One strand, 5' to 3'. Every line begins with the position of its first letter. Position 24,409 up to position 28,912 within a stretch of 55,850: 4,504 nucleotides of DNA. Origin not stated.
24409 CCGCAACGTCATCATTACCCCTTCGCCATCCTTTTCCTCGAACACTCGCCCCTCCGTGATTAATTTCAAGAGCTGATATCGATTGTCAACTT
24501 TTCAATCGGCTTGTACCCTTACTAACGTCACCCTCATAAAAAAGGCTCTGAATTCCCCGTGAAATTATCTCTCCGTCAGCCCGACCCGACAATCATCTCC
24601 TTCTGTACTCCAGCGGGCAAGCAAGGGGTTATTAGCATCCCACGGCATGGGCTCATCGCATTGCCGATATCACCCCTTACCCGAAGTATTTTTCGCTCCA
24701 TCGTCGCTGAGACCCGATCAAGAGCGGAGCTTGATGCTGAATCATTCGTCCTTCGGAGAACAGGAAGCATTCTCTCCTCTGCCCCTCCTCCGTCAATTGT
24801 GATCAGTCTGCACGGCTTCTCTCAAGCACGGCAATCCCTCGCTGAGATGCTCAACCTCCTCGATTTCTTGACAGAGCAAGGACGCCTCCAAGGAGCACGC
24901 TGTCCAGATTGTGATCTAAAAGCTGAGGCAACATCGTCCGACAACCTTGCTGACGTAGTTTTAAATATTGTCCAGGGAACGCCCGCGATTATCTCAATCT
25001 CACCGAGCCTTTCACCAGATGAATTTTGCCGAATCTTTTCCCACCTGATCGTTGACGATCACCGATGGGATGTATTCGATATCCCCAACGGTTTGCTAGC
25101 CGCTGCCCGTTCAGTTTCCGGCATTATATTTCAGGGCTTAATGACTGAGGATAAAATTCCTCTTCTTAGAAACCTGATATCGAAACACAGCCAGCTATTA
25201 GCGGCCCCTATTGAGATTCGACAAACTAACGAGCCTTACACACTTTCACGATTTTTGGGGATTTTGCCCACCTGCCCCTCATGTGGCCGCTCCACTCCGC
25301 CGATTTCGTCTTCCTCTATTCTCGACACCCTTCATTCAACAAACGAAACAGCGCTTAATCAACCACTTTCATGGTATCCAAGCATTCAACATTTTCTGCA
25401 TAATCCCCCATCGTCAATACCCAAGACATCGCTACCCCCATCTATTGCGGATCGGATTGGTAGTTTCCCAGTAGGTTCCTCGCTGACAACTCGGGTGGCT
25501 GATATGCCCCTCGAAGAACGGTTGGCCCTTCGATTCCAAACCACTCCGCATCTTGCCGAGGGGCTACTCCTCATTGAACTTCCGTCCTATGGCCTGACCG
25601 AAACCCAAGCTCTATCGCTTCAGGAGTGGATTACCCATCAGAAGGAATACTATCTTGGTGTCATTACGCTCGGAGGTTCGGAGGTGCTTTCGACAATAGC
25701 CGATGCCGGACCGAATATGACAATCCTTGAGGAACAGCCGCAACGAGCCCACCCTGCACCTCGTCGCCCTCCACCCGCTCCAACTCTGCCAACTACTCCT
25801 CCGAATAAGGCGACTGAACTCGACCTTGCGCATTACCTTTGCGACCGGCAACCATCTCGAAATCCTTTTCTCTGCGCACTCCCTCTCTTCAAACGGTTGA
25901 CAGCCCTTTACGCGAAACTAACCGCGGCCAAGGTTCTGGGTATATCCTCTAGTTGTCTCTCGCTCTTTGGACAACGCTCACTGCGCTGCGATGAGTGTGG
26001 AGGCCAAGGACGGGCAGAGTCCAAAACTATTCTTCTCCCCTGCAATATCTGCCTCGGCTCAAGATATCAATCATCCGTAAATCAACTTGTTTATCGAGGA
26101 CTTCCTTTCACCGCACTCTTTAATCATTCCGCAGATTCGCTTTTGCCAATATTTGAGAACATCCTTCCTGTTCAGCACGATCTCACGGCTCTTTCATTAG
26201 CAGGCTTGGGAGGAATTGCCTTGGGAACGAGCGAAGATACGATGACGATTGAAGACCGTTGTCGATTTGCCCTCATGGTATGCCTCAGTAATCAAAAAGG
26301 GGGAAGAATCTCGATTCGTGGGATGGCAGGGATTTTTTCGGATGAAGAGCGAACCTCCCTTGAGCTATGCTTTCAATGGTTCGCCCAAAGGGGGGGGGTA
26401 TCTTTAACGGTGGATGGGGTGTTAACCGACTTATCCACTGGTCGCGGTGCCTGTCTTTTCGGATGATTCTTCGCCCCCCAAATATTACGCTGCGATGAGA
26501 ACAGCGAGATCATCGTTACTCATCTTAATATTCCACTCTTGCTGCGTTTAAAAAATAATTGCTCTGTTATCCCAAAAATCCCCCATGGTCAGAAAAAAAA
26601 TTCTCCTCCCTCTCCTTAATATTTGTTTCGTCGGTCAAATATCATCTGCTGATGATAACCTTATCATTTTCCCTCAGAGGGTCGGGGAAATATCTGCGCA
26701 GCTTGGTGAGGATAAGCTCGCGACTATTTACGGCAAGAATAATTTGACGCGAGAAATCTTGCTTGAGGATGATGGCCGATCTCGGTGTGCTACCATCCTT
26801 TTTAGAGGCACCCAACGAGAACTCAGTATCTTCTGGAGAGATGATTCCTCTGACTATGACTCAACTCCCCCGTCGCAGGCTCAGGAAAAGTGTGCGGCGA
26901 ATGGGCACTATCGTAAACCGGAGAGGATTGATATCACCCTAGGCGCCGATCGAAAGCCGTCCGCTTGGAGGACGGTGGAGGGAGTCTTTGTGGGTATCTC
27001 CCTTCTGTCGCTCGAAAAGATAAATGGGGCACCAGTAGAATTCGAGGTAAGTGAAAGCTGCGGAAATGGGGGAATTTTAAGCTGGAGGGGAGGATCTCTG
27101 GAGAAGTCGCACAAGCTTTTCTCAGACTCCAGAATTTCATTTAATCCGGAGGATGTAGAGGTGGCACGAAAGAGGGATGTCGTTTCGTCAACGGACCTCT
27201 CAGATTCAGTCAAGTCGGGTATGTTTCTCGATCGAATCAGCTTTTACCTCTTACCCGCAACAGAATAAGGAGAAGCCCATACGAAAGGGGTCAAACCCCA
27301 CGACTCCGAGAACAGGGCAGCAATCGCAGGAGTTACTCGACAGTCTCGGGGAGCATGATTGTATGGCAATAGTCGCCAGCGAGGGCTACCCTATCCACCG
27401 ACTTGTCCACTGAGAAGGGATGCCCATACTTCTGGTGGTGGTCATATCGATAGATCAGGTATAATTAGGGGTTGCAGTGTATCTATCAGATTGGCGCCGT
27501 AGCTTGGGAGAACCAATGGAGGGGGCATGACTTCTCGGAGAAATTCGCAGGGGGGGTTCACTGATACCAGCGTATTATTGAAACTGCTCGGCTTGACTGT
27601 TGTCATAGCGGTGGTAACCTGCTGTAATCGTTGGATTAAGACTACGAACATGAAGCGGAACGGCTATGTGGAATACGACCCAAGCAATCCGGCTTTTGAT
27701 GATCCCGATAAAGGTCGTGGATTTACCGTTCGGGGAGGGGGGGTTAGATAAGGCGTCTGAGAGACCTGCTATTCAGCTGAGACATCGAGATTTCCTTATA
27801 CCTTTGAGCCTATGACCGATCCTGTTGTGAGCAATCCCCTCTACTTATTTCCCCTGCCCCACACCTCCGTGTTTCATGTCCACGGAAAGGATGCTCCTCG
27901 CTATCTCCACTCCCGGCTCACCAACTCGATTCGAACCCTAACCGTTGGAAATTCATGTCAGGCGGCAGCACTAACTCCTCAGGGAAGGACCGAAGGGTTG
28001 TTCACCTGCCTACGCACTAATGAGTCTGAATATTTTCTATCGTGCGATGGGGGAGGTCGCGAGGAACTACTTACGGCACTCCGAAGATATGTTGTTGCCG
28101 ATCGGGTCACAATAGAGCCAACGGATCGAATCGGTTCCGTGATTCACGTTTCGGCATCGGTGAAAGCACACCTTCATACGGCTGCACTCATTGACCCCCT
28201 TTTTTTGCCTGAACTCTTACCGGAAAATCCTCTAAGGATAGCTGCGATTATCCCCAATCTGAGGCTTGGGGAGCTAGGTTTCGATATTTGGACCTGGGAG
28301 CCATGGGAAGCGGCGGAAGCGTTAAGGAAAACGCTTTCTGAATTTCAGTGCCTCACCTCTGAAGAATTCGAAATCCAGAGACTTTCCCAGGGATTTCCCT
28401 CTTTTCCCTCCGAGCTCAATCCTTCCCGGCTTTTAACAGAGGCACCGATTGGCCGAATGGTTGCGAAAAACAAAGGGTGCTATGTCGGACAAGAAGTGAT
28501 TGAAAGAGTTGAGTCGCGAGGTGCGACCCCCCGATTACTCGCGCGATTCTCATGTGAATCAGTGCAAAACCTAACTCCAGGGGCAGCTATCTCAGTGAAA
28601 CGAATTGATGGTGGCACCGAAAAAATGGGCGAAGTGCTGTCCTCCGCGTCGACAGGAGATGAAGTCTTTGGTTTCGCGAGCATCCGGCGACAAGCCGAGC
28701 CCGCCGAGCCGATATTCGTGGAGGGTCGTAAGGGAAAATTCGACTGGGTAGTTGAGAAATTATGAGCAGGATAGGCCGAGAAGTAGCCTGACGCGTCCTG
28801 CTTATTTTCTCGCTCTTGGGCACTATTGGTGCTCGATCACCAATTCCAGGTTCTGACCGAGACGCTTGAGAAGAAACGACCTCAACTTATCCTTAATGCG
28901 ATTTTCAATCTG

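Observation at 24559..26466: UvrA-derived pseudo-ATPase: nucleotide-binding motifs eroded, zinc-module cysteines kept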

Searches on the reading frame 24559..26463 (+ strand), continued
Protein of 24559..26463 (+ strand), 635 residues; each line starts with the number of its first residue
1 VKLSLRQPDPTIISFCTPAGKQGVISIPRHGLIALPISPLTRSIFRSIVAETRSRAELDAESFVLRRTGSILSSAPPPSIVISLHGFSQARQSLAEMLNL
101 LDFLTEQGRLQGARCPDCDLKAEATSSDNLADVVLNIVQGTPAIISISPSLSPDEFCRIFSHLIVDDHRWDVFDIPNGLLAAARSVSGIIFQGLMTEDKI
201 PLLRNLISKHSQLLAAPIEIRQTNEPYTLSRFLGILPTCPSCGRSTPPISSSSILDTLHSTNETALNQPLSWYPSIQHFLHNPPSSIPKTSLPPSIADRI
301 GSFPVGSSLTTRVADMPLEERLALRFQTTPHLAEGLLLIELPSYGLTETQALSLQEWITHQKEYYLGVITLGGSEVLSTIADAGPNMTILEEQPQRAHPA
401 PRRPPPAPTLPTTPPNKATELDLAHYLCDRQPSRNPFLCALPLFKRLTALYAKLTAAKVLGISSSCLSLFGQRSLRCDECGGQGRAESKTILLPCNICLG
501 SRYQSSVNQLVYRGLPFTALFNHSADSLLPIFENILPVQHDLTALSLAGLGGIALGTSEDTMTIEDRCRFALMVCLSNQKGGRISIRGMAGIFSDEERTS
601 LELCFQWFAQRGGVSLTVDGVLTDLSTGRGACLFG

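Call 56: find_encoding_contigs(protein=P0169, flank=10000, max_places=2)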
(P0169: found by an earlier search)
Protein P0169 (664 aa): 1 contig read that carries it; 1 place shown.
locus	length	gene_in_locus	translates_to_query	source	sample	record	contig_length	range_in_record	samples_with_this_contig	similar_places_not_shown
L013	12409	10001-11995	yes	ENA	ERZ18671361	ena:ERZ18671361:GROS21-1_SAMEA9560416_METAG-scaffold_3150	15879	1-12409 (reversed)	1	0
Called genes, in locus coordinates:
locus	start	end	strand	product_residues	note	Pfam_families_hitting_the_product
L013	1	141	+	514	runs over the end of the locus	PF02446:Glyco_hydro_77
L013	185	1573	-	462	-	PF02878:PGM_PMM_I, PF02879:PGM_PMM_II, PF02880:PGM_PMM_III, PF00408:PGM_PMM_IV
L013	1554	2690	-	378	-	PF13624:SurA_N_3, PF13623:SurA_N_2 (faint), PF09312:SurA_N, PF13145:Rotamase_2 (weak)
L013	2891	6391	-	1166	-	PF17757:UvrB_inter, PF02559:CarD_TRCF_RID, PF00270:DEAD, PF04851:ResIII, PF00271:Helicase_C, PF03461:TRCF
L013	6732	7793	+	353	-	PF00437:T2SSE, PF04851:ResIII (weak), PF25199:nSTAND_NTPase5 (weak), PF13401:AAA_22 (faint)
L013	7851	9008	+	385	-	PF00437:T2SSE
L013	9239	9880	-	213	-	PF01126:Heme_oxygenase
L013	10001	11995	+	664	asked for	-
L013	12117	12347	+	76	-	-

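Call 57: find_encoding_contigs(protein=P0014, flank=5000, max_places=2)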
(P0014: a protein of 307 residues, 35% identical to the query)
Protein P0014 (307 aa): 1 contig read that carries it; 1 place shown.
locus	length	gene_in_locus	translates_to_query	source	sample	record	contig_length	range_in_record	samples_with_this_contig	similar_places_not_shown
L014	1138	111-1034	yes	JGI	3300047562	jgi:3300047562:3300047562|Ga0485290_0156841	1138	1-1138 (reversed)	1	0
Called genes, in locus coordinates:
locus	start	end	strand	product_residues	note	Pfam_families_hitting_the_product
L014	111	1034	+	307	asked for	-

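Call 59: search_protein_families(library=padloc, proteins=[window:24559-26463:+, P0011, P0012, P0169], max_evalue=0.01)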
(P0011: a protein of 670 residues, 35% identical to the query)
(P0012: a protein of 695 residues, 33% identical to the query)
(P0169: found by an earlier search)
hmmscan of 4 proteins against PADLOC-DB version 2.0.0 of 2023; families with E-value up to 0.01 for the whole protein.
window:24559-26463:+ (635 aa): 0 families

P0011 (670 aa): 0 families

P0012 (695 aa): 1 family
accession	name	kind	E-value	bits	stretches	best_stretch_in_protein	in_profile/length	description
PDLC02070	Cas2_II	-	0.007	14.8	0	41-86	2-45/89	-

P0169 (664 aa): 0 families

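Call 63: find_related_loci(query=A6, collection=metagenome_contigs, flank=8000)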
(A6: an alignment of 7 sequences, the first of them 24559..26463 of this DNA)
Query A6 (635 aa) in metagenome_contigs; peptide patterns used: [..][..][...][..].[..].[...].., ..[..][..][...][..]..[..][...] (x = any residue, [..] = any of these).
83 stretches matched a pattern; 1 encode a relative of the query (tblastn E <= 1e-3); 1 distinct loci.
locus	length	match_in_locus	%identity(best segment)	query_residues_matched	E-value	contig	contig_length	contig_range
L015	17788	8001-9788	32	32-597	3e-87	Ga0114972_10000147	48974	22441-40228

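Call 71: search_solved_structures(query=A6, max_evalue=10, show_alignments=1)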
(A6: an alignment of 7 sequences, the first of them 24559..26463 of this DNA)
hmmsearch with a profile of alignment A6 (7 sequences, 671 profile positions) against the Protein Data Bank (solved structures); distinct sequences matched with E-value up to 10: 13.
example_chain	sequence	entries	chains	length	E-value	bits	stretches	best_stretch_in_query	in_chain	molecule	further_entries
3pih_A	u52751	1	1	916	4.1e-23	84.6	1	459-657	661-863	UvrABC system protein A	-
6n9l_A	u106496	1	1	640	1e-20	76.6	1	458-657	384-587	UvrABC system protein A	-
9ga5_A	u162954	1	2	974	2.9e-18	68.5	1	469-626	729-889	UvrABC system protein A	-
3zqj_A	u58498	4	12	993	3.2e-18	68.4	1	469-626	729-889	UVRABC SYSTEM PROTEIN A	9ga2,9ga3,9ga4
9gxk_A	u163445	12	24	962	8.9e-18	66.9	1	433-626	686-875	UvrABC system protein A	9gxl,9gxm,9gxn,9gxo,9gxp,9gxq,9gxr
9gxu_A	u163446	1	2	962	8.9e-18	66.9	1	433-626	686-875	UvrABC system protein A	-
9gxw_A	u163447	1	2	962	9.1e-18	66.9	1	433-626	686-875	UvrABC system protein A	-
3ux8_A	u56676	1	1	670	1e-17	66.7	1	458-626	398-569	Excinuclease ABC, A subunit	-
2r6f_A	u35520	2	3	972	1.5e-17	66.2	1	458-626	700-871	Excinuclease ABC subunit A | Excinuclease ABC, A subunit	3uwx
2vf7_A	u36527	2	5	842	2e-16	62.5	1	476-626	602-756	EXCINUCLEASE ABC, SUBUNIT A. | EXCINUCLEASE ABC SUBUNIT A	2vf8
7sh1_A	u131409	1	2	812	1.5e-06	29.8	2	496-611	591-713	Excinuclease ABC subunit UvrA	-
6iym_A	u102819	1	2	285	0.11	13.7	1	535-607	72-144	5-oxopent-3-ene-1,2,5-tricarboxylate decarboxylase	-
8x24_A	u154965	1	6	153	0.95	10.7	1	441-498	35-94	AcrIF25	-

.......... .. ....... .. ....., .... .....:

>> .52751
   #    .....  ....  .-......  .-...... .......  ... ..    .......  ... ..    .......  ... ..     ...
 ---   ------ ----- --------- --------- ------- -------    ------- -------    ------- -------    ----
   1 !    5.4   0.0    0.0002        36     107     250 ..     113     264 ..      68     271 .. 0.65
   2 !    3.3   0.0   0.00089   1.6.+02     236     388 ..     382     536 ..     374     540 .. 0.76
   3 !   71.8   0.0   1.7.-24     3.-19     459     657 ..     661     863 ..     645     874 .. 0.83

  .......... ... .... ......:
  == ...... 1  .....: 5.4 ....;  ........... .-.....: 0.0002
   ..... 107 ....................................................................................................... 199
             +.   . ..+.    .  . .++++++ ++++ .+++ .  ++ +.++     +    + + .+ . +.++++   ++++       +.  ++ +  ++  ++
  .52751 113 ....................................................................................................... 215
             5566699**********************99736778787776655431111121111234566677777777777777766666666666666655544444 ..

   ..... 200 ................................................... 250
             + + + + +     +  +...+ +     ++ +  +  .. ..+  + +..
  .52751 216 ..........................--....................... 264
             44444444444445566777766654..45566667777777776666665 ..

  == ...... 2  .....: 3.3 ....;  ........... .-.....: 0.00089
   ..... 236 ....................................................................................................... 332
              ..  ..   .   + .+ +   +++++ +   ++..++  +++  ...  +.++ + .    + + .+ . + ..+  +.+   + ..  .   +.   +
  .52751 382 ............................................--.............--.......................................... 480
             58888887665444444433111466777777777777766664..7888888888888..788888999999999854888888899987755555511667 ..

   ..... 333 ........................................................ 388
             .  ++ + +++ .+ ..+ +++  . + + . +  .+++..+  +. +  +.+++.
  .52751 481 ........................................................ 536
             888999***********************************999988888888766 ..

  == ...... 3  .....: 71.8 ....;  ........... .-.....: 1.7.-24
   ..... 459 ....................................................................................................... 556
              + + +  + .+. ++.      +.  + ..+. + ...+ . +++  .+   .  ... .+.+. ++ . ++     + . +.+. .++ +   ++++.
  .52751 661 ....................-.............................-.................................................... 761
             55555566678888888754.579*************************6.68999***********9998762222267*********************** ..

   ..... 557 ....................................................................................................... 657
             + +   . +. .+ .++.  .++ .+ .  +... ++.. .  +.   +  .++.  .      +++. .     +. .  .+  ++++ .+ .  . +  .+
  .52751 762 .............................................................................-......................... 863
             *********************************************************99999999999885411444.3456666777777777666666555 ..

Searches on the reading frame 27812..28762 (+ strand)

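Call 55: search_protein_families(library=pfam, proteins=[window:27812-28762:+], max_evalue=0.01)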
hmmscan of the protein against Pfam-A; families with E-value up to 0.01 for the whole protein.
window:27812-28762:+ (317 aa): 1 family
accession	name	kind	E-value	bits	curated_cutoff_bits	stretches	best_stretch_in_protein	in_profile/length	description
PF01571.26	GCV_T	-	4.5e-10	39.6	25.6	1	12-114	42-144/255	Aminomethyltransferase folate-binding domain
